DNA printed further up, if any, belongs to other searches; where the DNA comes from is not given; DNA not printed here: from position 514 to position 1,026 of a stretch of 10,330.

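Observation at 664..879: Lysine-rich mini-protein built from 60-nt in-frame tandem repeats directly downstream of the first structural gene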

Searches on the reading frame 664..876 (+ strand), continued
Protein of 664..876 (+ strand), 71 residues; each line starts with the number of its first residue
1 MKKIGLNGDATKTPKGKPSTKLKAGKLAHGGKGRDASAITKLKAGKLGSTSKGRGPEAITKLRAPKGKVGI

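Call 44: find_encoding_contigs(protein=P0020, flank=5000, max_places=2)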
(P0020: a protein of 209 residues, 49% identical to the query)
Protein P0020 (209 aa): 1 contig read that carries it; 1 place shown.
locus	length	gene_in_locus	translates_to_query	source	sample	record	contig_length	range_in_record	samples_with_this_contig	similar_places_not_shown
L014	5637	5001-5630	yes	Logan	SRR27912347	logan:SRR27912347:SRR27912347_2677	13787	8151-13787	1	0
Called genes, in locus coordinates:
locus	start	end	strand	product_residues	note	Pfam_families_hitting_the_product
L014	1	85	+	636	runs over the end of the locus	-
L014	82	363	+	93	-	-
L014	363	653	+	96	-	-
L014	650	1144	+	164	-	-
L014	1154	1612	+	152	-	-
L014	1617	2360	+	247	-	-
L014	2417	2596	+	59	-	-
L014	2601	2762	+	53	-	-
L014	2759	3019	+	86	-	-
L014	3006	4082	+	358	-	-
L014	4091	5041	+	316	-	-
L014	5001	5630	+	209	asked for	-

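Call 51: search_solved_structures(query=A3, max_evalue=10, show_alignments=3)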
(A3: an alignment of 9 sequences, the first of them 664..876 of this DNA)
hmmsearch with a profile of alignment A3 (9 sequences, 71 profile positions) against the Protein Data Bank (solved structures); distinct sequences matched with E-value up to 10: 0.

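Call 53: find_homologous_proteins(query=A3, max_evalue=0.01)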
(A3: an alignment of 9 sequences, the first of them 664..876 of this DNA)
Query A3 (9 sequences) (71 aa, profile of the alignment): 10 proteins with E <= 0.01 among 42 candidates.
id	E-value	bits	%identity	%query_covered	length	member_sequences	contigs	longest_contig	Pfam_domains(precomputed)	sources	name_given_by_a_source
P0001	2.4e-32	129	93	100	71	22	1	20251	-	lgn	-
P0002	1.6e-31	126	87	100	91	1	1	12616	-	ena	-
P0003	5.2e-31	124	87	100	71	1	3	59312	-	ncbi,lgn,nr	ncbi:TPA: hypothetical protein RMT71_003206 [Escherichia coli]|nr:hypothetical protein [Escherichia 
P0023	1.0e-28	117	50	93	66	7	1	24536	-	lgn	-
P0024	3.6e-28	115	55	93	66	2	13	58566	-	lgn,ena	-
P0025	2.3e-27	113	50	93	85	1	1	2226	-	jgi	jgi:hypothetical protein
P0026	6.6e-26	108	61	93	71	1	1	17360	-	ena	-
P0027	1.7e-24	103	48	93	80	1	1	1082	-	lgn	-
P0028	7.3e-11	60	40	87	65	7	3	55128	-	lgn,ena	-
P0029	7.2e-8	50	64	35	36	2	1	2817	-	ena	-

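Call 68: predict_structure(alignment_id=A5)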
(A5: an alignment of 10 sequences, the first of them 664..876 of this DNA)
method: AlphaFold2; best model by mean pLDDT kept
length: 71 residues; sequences in the alignment: 10
mean_pLDDT: 57.1   pTM: 0.14
mean pLDDT of the five models: 57.1, 54.7, 54.1, 53.5, 52.5
residues with pLDDT >= 90: 0; 70-90: 0; 50-70: 68; < 50: 3
segments of 3 or more residues with pLDDT < 50: none
pLDDT, mean of each block of 10 residues (from residue 1): 56 60 57 56 55 57 59 42
secondary structure, 60 per line:
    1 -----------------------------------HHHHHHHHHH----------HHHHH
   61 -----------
elements in order: H36-45 H56-60

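Call 69: search_protein_representatives(alignment_id=A5)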
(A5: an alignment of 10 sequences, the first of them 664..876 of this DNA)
Query: 10 sequences, 66 profile positions. Proteins with E-value up to 0.001 (for the whole library): 7; up to 1e-10: 5; up to 1e-30: 0. The best 7 are listed.
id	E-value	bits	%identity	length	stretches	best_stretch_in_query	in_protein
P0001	7.4e-29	115.7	-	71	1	1-66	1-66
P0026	3.6e-27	110.2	-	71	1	1-66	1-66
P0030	2.6e-23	97.9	-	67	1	3-66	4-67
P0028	6.8e-22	93.4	-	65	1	2-65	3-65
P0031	1.9e-11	59.9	-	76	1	3-64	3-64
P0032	1.6e-09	53.7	-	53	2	39-64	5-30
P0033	3.5e-04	36.6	-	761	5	11-63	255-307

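Call 80: find_encoding_contigs(protein=P0031, flank=5000, max_places=2)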
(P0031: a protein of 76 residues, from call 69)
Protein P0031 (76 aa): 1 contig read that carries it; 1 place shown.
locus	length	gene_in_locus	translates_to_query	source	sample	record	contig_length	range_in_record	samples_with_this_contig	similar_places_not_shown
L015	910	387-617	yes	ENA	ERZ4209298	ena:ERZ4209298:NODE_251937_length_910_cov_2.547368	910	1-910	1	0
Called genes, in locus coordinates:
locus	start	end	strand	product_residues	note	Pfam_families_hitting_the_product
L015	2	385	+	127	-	?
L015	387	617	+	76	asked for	-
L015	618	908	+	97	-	?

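Call 81: search_protein_families(library=pfam, proteins=[P0033], max_evalue=0.1)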
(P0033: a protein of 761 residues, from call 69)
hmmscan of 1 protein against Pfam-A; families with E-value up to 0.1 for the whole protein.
P0033 (761 aa): 1 family
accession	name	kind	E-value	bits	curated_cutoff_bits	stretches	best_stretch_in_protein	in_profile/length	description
PF01329.24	Pterin_4a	-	0.012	16.1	26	0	220-285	16-79/91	Pterin 4 alpha carbinolamine dehydratase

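Call 95: find_related_loci(query=A2, collection=genome_contigs, flank=3000)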
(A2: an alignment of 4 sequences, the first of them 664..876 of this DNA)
Query A2 (71 aa) in genome_contigs; peptide patterns used: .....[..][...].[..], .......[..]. (x = any residue, [..] = any of these).
21 stretches matched a pattern, but none encodes a relative of the query by tblastn (E <= 1e-3).

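Call 96: find_related_loci(query=A7, collection=metagenome_contigs, flank=3000)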
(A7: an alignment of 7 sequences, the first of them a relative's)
Query A7 (66 aa) in metagenome_contigs; peptide patterns used: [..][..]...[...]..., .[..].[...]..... (x = any residue, [..] = any of these).
125 stretches matched a pattern; 3 encode a relative of the query (tblastn E <= 1e-3); 3 distinct loci.
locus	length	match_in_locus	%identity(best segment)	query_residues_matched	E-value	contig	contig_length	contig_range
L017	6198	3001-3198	86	1-66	2e-33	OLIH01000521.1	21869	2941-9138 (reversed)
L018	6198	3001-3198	86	1-66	2e-33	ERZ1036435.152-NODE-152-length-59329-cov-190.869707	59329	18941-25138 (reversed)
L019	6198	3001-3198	86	1-66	2e-33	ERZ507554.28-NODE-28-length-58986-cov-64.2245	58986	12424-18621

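Call 98: search_solved_structures(query=P0033, max_evalue=1, show_alignments=1)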
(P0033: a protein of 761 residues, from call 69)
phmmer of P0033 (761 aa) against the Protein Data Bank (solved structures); distinct sequences matched with E-value up to 1: 0.

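Call 99: search_protein_families(library=phrogs, proteins=[P0033, P0031, P0028, window:664-876:+], max_evalue=1)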
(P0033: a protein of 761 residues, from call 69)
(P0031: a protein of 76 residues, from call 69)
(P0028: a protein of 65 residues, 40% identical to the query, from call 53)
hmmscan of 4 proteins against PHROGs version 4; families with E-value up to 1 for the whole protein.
P0033 (761 aa): 6 families
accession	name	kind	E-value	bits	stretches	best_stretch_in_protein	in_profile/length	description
phrog_14065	-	unknown function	4.2e-22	79.2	3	337-510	665-832/1152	-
phrog_37597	-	unknown function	0.1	13.9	0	506-530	37-61/75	-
phrog_29679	-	unknown function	0.1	13.6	0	336-360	4-28/70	-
phrog_28508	-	unknown function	0.21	13.1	0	296-354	9-64/106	-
phrog_28247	-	unknown function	0.24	12.6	0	382-400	7-24/45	-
phrog_31231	-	unknown function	0.62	11.3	0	560-588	6-34/138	-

P0031 (76 aa): 0 families

P0028 (65 aa): 0 families

window:664-876:+ (71 aa): 0 families

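Call 103: search_protein_families(library=pfam, alignment_id=A5, max_evalue=10)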
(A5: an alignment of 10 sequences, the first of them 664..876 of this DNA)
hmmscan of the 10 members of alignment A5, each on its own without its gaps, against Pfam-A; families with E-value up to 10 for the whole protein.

A. member 1, window:664-876:+ (71 aa): 0 families

B. families by the number of members that match (of 10 scanned): 0 families

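Call 104: search_protein_families(library=ncbifam, proteins=[window:664-876:+], max_evalue=1)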
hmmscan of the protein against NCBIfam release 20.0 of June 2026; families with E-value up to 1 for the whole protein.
window:664-876:+ (71 aa): 0 families

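Call 110: find_encoding_contigs(protein=P0026, flank=3000, max_places=1)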
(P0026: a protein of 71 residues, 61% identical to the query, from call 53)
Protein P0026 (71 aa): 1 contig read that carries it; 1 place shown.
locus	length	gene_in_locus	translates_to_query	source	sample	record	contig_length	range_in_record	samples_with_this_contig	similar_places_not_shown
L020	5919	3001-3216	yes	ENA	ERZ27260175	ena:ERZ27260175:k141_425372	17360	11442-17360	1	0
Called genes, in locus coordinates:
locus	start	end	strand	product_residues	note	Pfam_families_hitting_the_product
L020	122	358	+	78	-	-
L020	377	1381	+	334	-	-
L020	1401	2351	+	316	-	-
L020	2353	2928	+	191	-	-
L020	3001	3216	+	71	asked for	-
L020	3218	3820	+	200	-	-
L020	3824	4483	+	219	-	PF24175:SU10_adaptor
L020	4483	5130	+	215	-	-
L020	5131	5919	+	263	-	?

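Call 111: find_encoding_contigs(protein=P0028, flank=5000, max_places=1)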
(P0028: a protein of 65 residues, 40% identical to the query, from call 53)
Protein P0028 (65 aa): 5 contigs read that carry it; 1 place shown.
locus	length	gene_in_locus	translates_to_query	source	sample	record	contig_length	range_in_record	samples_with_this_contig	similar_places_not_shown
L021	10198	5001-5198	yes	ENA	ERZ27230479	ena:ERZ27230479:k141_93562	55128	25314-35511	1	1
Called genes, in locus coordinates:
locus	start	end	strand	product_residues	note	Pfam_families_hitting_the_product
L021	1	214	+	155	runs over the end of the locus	-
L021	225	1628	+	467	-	-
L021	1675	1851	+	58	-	-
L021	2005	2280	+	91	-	-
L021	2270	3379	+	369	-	-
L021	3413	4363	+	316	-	-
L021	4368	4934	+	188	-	-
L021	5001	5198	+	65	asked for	-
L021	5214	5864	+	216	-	-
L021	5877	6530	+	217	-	PF24175:SU10_adaptor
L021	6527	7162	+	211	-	-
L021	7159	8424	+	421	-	-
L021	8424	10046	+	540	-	-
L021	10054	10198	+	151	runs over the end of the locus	-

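Call 119: list_cluster_members(proteins=[window:664-876:+, P0003])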
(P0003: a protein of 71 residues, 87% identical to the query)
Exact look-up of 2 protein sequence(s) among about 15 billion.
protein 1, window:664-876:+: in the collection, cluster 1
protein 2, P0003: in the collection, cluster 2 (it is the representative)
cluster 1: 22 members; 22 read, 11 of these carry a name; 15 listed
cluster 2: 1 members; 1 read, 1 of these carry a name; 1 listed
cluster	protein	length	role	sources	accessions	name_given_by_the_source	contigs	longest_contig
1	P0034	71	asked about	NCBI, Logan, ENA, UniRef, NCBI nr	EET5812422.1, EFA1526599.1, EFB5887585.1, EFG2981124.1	TPA: hypothetical protein ACHKED_003933 [Escherichia coli] | hypothetical protein n=1 Tax=Escherichia coli TaxID=562 RepID=UPI0010CC1FE2 | hypothetical protein [Escherichia coli]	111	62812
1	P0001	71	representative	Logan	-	-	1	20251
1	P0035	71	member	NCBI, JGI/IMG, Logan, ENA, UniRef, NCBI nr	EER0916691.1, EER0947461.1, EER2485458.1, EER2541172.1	hypothetical protein F9643_003134 [Escherichia coli] | Uncharacterized protein n=1 Tax=Escherichia coli TaxID=562 RepID=A0A2A2CG10_ECOLX | hypothetical protein [Escherichia coli]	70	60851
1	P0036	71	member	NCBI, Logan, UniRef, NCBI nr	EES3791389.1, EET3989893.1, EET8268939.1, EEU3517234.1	TPA: hypothetical protein ACV8DY_003376 [Escherichia coli] | hypothetical protein n=1 Tax=Escherichia coli TaxID=562 RepID=UPI0016AB05C5 | hypothetical protein [Escherichia coli]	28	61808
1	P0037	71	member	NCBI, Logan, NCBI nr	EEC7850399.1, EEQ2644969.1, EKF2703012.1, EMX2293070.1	hypothetical protein H5Q51_24225 [Escherichia coli] | hypothetical protein [Escherichia coli]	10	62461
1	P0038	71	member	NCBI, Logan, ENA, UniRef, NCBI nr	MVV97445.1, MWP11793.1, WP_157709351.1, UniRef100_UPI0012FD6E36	hypothetical protein [Escherichia coli] | hypothetical protein n=1 Tax=Escherichia coli TaxID=562 RepID=UPI0012FD6E36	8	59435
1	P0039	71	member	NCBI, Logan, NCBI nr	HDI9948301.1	TPA: hypothetical protein PPH35_004399 [Escherichia coli] | hypothetical protein [Escherichia coli]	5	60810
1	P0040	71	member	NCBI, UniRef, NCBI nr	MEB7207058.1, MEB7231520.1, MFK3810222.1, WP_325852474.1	hypothetical protein NEN25_25290 [Escherichia coli] | hypothetical protein n=1 Tax=Escherichia coli TaxID=562 RepID=UPI002DBC8C78 | hypothetical protein [Escherichia coli]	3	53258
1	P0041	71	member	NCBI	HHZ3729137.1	TPA: hypothetical protein ACWCGF_003386 [Escherichia coli]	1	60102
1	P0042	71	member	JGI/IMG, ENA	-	hypothetical protein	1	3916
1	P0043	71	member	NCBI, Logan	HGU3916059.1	TPA: hypothetical protein ACHKQR_RS00855 [Escherichia coli]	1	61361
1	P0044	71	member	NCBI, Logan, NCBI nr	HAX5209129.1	TPA: hypothetical protein JZG45_003981 [Escherichia coli] | hypothetical protein [Escherichia coli]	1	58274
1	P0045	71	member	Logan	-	-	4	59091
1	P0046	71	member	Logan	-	-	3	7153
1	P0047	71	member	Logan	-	-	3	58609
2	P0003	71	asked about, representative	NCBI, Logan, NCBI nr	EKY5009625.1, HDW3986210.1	TPA: hypothetical protein RMT71_003206 [Escherichia coli] | hypothetical protein [Escherichia coli]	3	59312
